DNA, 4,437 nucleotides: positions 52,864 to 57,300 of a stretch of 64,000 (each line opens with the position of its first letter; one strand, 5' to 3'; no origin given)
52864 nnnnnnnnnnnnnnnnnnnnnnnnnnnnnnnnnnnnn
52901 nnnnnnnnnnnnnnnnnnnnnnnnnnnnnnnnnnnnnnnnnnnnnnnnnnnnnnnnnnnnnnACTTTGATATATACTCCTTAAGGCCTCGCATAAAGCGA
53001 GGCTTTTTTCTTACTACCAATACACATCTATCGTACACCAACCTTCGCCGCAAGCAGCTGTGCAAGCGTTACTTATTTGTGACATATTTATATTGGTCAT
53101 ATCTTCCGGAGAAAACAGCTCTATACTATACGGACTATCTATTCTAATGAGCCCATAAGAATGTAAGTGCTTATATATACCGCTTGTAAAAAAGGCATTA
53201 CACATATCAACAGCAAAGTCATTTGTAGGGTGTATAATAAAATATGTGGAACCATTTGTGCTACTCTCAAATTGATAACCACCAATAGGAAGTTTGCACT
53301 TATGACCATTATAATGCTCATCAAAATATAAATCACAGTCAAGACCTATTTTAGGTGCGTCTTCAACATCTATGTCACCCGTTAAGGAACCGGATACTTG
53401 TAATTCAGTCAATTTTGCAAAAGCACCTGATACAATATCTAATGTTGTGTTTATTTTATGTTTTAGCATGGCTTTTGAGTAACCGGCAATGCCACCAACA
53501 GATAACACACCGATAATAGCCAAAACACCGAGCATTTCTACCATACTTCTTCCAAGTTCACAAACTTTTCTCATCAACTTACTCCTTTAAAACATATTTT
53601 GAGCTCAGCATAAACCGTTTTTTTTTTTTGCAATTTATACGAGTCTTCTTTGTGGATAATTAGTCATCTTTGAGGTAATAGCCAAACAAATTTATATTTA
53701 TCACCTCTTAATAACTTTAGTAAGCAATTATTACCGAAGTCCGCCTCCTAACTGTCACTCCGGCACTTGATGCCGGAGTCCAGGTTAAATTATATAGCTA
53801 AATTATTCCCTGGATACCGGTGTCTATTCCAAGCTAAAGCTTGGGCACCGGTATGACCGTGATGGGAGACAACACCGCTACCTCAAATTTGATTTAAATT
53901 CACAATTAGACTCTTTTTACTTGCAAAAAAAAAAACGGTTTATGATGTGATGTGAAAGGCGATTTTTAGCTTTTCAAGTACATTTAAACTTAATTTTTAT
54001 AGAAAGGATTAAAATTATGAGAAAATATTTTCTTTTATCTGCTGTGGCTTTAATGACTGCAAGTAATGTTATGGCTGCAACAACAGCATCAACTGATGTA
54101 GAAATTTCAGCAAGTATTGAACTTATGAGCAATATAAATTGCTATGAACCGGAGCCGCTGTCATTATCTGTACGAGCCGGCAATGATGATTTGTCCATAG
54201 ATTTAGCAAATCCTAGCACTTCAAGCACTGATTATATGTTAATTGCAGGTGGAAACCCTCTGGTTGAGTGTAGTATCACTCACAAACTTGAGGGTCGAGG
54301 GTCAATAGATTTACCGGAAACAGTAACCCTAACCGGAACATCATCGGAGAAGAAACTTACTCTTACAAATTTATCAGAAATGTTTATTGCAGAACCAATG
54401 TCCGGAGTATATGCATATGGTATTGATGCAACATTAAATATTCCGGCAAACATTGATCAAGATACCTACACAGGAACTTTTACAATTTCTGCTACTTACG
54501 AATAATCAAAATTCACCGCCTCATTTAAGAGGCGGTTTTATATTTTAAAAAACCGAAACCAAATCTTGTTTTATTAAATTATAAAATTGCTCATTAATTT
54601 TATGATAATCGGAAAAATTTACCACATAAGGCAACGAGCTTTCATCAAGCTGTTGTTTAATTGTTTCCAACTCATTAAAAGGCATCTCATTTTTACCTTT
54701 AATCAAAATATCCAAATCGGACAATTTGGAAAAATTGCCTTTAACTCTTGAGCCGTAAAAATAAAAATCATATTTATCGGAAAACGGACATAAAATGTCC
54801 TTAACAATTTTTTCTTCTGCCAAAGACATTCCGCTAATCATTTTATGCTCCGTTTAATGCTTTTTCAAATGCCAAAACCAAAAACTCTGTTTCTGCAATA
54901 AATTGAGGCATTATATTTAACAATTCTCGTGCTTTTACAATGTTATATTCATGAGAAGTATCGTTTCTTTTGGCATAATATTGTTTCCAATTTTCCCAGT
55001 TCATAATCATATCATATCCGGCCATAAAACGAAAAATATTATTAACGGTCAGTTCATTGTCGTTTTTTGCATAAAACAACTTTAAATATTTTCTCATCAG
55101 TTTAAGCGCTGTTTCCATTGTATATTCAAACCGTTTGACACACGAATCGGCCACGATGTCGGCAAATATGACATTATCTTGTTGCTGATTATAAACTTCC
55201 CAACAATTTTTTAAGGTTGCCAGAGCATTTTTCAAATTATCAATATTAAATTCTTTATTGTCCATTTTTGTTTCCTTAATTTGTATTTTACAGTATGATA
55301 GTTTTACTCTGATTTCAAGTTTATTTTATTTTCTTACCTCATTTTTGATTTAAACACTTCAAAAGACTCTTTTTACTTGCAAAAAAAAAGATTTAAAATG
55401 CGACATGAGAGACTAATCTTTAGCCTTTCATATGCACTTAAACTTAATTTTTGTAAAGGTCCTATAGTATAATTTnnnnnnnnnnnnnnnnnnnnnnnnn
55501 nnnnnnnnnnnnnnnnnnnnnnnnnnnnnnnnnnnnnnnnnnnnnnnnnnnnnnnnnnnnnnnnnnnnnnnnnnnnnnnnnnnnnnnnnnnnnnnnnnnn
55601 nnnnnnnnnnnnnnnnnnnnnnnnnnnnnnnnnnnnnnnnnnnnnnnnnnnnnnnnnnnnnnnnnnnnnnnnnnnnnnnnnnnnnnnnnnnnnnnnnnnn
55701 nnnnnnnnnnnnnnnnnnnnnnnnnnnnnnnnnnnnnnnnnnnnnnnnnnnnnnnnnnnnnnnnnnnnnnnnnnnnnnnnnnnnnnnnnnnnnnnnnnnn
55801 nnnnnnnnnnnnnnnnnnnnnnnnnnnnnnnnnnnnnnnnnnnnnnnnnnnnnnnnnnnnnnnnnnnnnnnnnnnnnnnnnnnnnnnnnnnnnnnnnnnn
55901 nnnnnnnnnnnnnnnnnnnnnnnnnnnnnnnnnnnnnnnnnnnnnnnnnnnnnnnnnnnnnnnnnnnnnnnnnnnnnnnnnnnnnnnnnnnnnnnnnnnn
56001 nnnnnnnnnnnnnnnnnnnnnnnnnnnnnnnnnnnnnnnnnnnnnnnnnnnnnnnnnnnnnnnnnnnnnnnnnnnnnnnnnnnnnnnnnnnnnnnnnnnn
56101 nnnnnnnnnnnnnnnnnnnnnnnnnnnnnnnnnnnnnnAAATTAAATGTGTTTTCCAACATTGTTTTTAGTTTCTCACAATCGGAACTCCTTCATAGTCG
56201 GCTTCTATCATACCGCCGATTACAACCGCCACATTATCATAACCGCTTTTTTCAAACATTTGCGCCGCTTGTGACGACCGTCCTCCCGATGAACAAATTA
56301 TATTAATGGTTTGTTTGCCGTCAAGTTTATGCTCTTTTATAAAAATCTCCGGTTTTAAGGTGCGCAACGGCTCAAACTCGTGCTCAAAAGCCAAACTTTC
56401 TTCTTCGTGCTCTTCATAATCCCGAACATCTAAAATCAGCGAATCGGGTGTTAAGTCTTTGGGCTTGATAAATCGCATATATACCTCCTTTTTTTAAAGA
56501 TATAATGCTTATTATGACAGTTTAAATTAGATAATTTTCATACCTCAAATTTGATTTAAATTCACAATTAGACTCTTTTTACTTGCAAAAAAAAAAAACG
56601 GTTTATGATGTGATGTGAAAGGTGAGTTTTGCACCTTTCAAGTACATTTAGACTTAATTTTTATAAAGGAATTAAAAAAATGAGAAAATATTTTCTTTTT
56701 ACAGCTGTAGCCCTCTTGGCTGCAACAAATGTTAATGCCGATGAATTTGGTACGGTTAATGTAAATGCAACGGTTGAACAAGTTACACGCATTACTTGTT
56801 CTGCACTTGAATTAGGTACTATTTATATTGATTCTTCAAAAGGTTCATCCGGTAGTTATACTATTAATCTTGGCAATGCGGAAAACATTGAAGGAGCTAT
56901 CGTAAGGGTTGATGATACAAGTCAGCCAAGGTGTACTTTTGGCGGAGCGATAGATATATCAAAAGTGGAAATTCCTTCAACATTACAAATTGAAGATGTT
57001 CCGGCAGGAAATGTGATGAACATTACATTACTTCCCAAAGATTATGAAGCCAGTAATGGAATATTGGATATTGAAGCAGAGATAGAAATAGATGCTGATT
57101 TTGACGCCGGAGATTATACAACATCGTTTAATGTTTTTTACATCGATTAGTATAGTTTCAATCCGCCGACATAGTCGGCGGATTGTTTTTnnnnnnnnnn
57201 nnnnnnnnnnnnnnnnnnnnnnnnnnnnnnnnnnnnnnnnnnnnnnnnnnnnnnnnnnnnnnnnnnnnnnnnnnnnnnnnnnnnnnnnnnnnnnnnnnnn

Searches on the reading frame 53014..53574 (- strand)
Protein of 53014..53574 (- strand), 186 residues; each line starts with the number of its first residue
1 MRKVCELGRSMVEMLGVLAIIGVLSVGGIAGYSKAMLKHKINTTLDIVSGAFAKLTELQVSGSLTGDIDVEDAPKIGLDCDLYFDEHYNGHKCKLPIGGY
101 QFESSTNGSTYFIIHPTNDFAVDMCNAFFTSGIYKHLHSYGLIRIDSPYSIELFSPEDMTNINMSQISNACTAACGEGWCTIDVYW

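Call 13: search_protein_families(library=pfam, proteins=[window:53014-53574:-], max_evalue=1)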
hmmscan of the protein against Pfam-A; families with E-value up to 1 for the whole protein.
window:53014-53574:- (186 aa): 3 families
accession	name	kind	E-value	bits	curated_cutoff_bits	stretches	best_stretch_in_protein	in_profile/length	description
PF22436.1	PilE_C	-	0.14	12.8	27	1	28-69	12-54/111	PilE, C-terminal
PF07963.17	N_methyl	-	0.14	12.2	21.2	1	10-27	8-25/27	Prokaryotic N-terminal methylation motif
PF00931.28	NB-ARC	-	0.33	10.6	23.5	1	21-63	18-60/248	NB-ARC domain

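Call 14: search_protein_families(library=ncbifam, proteins=[window:53014-53574:-], max_evalue=1)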
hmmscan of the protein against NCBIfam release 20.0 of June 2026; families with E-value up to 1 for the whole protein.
window:53014-53574:- (186 aa): 2 families
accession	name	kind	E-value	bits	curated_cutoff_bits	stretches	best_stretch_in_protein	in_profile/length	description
TIGR02825.1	B4_12hDH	equivalog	0.0044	16.5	579.85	1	10-82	119-190/327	leukotriene B4 12-hydroxydehydrogenase/15-oxo-prostaglandin 13-reductase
TIGR02532.1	IV_pilin_GFxxxE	domain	0.33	10.9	16.3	1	10-28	5-23/24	prepilin-type N-terminal cleavage/methylation domain-containing protein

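Call 68: search_protein_representatives(protein=window:53014-53574:-)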
Query: 186 residues. Proteins with E-value up to 0.001 (for the whole library): 4305; up to 1e-10: 358; up to 1e-30: 2. The best 150 are listed.
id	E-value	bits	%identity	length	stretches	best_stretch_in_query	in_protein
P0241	1.5e-98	344.8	85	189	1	1-185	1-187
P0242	9.9e-32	126.9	56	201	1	3-137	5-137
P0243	1.2e-28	116.8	49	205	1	1-175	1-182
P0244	7.9e-28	114.2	55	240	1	6-146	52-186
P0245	5.0e-27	111.6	50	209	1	1-156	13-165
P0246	9.5e-25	104.1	52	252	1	6-139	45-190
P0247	1.2e-24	103.8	52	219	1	5-135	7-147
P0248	4.0e-23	98.8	44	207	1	3-176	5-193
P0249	4.2e-23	98.8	48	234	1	6-173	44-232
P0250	1.0e-22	97.5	53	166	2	5-132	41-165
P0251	6.7e-22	94.8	47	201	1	4-138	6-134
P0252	3.6e-21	92.4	45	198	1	4-184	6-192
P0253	3.9e-21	92.3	49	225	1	6-142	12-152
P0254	7.6e-21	91.4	41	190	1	3-177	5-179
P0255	7.8e-21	91.3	48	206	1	6-137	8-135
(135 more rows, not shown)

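Call 96: find_encoding_contigs(protein=window:53014-53574:-, flank=700, max_places=10)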
Protein window:53014-53574:- (186 aa): 5 contigs read that carry it; 4 places shown.
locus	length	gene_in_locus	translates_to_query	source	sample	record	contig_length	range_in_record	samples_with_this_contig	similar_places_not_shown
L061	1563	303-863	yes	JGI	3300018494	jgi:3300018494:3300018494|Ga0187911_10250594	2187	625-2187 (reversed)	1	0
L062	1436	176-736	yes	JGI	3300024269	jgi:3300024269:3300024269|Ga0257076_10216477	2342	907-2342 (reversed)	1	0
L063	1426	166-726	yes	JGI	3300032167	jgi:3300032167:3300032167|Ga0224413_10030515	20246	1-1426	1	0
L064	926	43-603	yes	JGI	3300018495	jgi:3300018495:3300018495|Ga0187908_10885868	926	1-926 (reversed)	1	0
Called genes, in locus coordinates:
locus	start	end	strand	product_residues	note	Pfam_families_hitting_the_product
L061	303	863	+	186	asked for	-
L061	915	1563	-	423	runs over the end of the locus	?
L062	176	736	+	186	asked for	-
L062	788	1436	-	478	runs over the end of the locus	PF11638:DnaA_N, PF00308:Bac_DnaA, PF22688:Hda_lid (weak), PF08299:Bac_DnaA_C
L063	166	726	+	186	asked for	-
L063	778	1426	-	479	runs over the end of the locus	PF11638:DnaA_N, PF00308:Bac_DnaA, PF22688:Hda_lid (weak), PF08299:Bac_DnaA_C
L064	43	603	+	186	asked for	-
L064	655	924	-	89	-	?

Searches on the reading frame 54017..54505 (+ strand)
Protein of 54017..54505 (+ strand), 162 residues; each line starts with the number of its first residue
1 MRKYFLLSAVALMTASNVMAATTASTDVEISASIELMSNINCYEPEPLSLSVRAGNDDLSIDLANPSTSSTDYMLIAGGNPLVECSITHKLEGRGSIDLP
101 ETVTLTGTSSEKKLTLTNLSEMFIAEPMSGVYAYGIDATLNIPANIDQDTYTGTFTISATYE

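Call 13: search_protein_families(library=pfam, proteins=[window:54017-54505:+], max_evalue=1)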
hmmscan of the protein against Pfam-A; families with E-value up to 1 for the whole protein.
window:54017-54505:+ (162 aa): 1 family
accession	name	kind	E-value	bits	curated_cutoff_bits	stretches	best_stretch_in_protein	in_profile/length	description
PF14352.11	DUF4402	-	0.0002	22.5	25.2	1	95-161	59-129/129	Domain of unknown function (DUF4402)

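Call 14: search_protein_families(library=ncbifam, proteins=[window:54017-54505:+], max_evalue=1)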
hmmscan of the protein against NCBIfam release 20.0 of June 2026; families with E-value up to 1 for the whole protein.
window:54017-54505:+ (162 aa): 0 families

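Call 49: find_encoding_contigs(protein=window:54017-54505:+, flank=1500, max_places=10)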
Protein window:54017-54505:+ (162 aa): 2 contigs read that carry it; 1 place shown.
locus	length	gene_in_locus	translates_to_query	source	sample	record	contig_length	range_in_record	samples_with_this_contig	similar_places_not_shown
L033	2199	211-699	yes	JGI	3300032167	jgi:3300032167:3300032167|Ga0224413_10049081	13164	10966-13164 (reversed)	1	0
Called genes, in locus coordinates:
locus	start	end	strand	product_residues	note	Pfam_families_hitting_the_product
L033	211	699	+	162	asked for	-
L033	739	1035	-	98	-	PF01909:NTP_transf_2, PF18765:Polbeta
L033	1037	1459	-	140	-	PF08780:NTase_sub_bind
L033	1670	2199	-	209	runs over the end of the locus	PF01351:RNase_HII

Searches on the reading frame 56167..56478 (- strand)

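Call 62: search_protein_families(library=pfam, proteins=[window:56167-56478:-], max_evalue=0.01)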
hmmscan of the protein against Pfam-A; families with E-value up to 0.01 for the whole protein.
window:56167-56478:- (103 aa): 1 family
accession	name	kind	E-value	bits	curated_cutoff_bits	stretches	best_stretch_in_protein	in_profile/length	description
PF00581.25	Rhodanese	-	3e-09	37.7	22.2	1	12-90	13-96/102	Rhodanese-like domain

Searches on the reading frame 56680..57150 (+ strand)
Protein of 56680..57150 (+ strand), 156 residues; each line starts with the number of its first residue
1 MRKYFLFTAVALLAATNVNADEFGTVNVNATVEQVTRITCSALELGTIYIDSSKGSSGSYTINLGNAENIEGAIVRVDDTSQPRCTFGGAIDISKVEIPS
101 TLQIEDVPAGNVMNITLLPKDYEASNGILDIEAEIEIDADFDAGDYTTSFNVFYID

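Call 13: search_protein_families(library=pfam, proteins=[window:56680-57150:+], max_evalue=1)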
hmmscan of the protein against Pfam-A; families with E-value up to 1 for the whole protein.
window:56680-57150:+ (156 aa): 0 families

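Call 14: search_protein_families(library=ncbifam, proteins=[window:56680-57150:+], max_evalue=1)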
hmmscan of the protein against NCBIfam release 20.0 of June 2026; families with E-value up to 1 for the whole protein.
window:56680-57150:+ (156 aa): 0 families

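Call 79: find_encoding_contigs(protein=window:56680-57150:+, flank=600, max_places=10)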
Protein window:56680-57150:+ (156 aa): 10 contigs read that carry it; 8 places shown.
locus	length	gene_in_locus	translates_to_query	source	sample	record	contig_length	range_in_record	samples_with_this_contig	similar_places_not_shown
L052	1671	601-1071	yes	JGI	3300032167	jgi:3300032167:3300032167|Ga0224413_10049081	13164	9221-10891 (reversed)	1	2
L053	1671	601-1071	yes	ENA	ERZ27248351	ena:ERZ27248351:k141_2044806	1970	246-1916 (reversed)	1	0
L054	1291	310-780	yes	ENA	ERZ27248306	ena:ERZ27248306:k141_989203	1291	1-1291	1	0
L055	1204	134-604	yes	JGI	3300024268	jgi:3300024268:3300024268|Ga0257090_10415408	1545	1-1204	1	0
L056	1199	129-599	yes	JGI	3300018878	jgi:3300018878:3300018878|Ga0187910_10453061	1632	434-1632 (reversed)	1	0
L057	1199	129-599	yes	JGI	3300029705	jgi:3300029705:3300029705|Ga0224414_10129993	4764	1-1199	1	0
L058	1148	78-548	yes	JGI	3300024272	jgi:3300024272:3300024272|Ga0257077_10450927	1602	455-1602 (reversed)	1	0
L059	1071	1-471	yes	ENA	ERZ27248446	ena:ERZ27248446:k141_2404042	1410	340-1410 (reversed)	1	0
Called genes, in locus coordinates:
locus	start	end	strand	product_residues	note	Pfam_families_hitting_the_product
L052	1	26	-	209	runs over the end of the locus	PF01351:RNase_HII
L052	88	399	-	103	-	PF00581:Rhodanese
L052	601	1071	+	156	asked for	-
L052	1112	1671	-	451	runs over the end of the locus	PF02233:PNTB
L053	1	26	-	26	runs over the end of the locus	?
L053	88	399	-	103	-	PF00581:Rhodanese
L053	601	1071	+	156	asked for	-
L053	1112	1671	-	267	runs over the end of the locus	?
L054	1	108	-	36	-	?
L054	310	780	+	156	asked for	-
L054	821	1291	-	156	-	?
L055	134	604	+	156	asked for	-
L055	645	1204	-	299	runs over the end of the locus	PF02233:PNTB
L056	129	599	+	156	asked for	-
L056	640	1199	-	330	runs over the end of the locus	?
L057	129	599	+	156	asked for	-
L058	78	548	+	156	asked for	-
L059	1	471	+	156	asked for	?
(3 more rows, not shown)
